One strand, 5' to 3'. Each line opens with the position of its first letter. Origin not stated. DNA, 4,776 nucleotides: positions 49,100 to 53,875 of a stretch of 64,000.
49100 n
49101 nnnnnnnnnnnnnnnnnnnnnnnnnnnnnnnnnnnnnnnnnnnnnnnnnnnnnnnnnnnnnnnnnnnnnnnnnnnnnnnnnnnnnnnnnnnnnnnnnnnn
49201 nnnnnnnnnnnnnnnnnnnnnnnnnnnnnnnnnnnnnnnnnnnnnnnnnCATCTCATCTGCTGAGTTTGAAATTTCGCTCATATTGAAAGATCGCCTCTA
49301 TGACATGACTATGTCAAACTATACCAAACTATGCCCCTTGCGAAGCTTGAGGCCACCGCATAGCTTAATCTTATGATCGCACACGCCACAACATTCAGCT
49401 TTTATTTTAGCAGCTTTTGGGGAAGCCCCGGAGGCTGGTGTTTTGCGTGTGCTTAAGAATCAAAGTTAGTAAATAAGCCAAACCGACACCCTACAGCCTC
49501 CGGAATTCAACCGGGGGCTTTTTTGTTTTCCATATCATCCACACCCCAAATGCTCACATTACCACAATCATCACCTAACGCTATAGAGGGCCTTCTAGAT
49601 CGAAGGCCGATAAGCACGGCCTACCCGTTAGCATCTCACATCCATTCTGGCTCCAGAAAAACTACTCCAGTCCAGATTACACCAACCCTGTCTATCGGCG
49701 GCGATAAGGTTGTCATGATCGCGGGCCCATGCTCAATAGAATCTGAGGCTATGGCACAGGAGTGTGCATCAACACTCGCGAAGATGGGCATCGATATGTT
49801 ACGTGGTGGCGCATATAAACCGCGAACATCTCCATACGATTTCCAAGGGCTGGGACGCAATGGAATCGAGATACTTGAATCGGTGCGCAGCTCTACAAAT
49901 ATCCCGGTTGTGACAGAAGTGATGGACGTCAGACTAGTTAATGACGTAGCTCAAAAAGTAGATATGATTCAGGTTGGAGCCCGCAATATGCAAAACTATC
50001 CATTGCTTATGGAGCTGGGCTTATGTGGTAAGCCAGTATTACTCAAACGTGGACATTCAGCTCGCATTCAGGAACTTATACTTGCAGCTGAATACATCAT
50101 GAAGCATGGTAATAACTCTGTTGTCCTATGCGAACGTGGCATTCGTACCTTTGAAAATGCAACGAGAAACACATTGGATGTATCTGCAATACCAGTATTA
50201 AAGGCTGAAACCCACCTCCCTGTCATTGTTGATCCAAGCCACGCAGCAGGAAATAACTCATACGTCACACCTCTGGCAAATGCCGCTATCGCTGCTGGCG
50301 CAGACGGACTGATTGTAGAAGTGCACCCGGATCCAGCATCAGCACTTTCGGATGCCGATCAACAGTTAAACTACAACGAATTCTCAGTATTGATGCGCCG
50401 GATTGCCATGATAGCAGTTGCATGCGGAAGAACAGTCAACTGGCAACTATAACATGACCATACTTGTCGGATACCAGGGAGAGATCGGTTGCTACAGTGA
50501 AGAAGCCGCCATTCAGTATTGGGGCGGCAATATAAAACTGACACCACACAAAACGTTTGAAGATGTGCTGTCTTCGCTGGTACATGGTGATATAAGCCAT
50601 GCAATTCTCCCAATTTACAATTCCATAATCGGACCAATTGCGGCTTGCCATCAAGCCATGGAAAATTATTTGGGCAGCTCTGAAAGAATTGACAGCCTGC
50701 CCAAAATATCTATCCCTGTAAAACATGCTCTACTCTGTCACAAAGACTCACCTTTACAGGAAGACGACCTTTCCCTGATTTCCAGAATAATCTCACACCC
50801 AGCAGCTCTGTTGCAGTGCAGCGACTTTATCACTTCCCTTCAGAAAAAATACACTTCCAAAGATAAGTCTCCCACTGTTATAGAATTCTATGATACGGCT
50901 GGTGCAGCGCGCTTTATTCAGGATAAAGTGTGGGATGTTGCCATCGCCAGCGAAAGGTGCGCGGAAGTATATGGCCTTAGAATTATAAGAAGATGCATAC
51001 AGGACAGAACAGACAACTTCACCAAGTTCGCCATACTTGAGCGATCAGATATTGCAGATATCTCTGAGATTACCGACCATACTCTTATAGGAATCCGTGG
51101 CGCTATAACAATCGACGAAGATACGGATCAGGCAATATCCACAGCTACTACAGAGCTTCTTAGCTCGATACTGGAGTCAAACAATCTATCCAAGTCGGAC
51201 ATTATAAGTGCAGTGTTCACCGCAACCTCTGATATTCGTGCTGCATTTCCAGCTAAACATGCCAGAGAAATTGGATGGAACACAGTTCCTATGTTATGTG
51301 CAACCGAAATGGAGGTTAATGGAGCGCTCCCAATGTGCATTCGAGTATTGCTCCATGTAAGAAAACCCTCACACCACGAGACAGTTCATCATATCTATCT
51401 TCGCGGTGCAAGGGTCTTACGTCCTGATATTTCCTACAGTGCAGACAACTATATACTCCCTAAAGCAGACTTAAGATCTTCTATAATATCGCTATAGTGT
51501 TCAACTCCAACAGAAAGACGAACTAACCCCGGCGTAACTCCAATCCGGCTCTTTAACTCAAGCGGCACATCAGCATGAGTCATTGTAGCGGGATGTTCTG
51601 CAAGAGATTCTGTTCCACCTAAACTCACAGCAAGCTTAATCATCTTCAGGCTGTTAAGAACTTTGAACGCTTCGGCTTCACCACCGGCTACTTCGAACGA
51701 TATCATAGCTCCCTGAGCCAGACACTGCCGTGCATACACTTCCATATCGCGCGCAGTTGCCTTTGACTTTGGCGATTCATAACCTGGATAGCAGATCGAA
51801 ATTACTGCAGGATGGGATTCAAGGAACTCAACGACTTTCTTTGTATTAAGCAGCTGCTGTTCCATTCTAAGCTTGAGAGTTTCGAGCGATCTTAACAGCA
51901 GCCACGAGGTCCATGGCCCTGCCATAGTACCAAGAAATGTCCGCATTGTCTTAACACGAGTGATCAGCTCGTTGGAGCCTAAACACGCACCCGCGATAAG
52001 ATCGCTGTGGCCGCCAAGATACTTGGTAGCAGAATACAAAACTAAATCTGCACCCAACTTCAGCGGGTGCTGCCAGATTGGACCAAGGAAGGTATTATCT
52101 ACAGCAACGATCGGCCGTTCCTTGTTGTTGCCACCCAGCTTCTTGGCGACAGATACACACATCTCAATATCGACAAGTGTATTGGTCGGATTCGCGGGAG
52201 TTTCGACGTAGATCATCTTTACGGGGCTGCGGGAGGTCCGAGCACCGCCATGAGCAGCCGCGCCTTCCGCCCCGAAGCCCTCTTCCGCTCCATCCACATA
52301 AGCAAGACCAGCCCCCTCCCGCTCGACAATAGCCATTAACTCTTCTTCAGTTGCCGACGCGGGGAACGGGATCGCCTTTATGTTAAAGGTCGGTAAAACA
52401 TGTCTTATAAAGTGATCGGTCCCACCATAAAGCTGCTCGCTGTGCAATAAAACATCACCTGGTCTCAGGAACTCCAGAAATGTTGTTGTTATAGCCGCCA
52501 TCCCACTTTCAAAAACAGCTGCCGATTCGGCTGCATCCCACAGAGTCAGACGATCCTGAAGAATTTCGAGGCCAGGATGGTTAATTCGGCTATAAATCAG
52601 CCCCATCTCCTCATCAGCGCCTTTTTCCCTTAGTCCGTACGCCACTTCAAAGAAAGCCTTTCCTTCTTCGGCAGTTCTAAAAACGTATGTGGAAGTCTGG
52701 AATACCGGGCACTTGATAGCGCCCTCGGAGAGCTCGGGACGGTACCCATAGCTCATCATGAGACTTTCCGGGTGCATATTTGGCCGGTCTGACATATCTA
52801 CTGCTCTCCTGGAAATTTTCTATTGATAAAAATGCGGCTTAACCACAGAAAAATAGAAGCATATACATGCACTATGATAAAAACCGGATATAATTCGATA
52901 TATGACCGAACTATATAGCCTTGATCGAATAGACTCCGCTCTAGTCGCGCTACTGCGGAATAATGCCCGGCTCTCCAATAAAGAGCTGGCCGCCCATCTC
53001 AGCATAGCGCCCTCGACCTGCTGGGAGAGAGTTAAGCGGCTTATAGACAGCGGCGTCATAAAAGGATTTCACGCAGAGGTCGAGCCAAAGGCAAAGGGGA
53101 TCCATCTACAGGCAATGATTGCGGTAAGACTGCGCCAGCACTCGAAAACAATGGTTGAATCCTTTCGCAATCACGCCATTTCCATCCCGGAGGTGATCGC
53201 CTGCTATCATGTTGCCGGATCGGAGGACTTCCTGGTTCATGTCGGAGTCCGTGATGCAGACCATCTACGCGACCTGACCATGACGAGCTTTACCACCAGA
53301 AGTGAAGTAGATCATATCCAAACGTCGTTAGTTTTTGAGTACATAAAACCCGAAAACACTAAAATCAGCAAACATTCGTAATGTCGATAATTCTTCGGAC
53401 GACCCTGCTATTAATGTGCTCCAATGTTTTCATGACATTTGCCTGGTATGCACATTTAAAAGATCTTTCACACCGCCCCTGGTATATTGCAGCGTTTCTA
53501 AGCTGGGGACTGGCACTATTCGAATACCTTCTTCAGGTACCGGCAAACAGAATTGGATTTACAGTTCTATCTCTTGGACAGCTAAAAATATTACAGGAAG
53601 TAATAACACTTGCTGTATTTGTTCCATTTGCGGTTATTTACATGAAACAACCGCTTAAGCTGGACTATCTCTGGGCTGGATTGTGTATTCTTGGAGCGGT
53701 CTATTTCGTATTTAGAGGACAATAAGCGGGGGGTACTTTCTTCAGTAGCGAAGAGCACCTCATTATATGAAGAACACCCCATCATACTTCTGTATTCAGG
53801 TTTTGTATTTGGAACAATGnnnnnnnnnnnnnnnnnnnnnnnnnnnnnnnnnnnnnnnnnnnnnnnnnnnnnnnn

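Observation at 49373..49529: Phe/Tyr/Trp-rich leader peptide with antiterminator/terminator switch upstream of the DAHP synthase - prephenate dehydratase/chorismate mutase operon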

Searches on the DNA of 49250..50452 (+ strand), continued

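Call 51: search_with_rna_model(model_id=R1, sources=[window, L083, L084, L115, L081, L086, L096, L102, L110, L119, L116], max_evalue=0.01, make_alignment=true)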
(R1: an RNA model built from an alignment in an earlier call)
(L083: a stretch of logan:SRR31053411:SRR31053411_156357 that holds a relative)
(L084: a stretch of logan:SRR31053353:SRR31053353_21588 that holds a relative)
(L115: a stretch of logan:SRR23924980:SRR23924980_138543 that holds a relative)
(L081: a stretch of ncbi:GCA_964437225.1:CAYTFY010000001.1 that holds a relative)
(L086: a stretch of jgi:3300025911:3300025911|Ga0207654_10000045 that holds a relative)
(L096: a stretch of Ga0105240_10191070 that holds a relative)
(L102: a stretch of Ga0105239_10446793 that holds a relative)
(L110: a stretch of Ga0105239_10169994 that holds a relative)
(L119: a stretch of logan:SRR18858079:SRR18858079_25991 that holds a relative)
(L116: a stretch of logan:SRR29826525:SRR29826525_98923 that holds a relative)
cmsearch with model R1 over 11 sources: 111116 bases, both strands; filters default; matches with E-value up to 0.01: 11.
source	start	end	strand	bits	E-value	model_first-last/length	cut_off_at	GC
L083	2810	2970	+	167.9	1.6e-31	1-162/162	no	0.43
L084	2810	2970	+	167.3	2.1e-31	1-162/162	no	0.42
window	49370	49531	+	166.5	3.1e-31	1-162/162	no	0.47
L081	3794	3962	+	139.2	8.7e-26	1-162/162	no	0.53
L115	1290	1451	+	136.7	2.8e-25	1-162/162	no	0.43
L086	2806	2972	+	130.5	4.8e-24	1-162/162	no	0.56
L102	1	158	-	106.1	3.6e-19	1-156/162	3'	0.58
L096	395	556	+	99.9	6.5e-18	1-162/162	no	0.58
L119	1313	1478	+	97.6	1.8e-17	1-162/162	no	0.58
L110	2014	2177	+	97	2.4e-17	1-162/162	no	0.59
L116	1063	1243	+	24.4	0.0077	1-162/162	no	0.55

Alignment A3: 11 matches aligned to the model, 185 columns, each read 5' to 3' on its own strand. Consensus structure (alignment columns), stored with it:
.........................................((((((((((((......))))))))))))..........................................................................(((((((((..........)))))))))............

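Call 64: search_rna_families(sources=[L001, L002, L007, L012, L017, L033, L048, L079, L081, L086, L116, L083], threshold=gathering)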
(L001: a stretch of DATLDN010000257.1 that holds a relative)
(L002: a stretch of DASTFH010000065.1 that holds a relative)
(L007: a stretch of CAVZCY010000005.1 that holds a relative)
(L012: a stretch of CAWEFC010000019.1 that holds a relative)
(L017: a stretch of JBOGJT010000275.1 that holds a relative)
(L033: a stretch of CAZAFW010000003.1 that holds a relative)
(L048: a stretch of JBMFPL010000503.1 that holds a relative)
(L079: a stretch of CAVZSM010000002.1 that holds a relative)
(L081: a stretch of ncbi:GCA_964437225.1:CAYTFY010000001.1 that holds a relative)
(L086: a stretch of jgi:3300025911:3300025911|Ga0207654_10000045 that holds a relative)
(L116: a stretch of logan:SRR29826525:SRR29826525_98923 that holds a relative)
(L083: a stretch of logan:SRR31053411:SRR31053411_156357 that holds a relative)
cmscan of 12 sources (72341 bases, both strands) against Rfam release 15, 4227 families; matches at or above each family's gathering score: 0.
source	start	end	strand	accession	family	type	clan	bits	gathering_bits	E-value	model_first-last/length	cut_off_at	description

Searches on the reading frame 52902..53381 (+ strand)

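Call 8: search_protein_families(library=pfam, proteins=[window:52902-53381:+])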
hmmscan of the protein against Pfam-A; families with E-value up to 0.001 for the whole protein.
window:52902-53381:+ (159 aa): 4 families
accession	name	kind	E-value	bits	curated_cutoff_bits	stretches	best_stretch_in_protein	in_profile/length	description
PF13412.12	HTH_24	-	6.4e-16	58.1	21.9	1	7-54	1-48/48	Winged helix-turn-helix DNA-binding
PF01037.27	AsnC_trans_reg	-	3.7e-15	56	25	1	74-146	2-72/73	Lrp/AsnC ligand binding domain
PF13404.12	HTH_AsnC-type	-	7.4e-14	51.7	27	1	7-47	1-41/42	AsnC-type helix-turn-helix domain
PF01047.28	MarR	-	0.00099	19.4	24.6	0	14-53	8-47/59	MarR family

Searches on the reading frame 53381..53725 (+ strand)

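Call 8: search_protein_families(library=pfam, proteins=[window:53381-53725:+])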
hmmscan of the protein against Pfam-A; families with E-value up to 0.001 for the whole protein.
window:53381-53725:+ (114 aa): 1 family
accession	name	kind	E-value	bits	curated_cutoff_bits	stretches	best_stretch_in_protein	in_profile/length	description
PF04342.18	DMT_6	-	1.1e-45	154.6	25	1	8-111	2-104/104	Putative member of DMT superfamily (DUF486)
